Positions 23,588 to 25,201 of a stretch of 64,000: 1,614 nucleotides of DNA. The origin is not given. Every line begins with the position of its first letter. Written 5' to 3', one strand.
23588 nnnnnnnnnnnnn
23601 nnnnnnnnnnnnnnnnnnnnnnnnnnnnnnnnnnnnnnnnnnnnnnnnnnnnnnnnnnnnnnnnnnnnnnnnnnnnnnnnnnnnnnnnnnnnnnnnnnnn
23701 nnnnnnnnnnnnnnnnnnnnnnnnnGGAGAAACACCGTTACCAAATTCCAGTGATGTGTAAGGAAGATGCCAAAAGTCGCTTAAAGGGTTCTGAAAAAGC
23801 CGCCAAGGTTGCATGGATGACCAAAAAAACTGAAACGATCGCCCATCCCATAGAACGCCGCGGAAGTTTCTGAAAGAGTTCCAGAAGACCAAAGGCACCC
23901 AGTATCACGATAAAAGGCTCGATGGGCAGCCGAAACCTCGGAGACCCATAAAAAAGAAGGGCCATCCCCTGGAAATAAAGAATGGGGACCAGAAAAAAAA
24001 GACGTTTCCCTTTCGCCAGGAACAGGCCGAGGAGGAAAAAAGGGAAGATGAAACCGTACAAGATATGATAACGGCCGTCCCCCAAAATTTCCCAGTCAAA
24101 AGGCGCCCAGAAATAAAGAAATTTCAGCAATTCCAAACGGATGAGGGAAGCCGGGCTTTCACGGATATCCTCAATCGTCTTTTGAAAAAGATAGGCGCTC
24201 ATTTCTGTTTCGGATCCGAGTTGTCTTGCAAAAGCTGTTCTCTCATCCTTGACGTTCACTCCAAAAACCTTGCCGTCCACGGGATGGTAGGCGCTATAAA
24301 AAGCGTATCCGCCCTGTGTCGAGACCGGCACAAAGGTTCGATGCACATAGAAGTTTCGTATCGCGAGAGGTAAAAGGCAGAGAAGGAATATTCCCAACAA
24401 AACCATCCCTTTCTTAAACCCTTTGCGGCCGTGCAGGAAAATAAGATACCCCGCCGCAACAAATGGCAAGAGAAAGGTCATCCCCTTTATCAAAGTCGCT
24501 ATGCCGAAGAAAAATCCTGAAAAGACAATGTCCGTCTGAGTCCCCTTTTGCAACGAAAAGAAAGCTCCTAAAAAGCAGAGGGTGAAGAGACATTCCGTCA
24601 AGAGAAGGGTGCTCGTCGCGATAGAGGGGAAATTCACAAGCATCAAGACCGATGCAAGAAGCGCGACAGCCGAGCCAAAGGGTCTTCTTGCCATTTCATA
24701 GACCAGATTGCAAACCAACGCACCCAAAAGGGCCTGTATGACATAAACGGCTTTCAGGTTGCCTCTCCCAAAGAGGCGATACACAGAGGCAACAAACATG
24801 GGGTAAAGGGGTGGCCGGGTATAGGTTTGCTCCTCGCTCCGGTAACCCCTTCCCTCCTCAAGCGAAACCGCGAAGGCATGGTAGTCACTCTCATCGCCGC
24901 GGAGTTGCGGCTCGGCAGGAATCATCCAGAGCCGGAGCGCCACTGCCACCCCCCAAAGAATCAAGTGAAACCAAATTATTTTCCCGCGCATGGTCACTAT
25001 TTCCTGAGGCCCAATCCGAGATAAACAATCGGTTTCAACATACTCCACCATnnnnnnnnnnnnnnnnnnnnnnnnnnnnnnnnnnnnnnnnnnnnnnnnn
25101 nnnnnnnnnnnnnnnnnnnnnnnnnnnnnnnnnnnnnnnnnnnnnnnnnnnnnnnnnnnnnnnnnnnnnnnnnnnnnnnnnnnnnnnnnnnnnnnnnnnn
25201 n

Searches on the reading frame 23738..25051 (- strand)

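Call 43: search_protein_families(library=pfam, proteins=[window:23738-25051:-], max_evalue=0.0001)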
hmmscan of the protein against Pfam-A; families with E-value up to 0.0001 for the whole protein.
window:23738-25051:- (437 aa): 1 family
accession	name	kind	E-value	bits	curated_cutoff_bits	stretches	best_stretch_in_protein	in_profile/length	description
PF13231.12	PMT_2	-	2.7e-17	63.9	26.1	1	79-228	2-153/160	Dolichyl-phosphate-mannose-protein mannosyltransferase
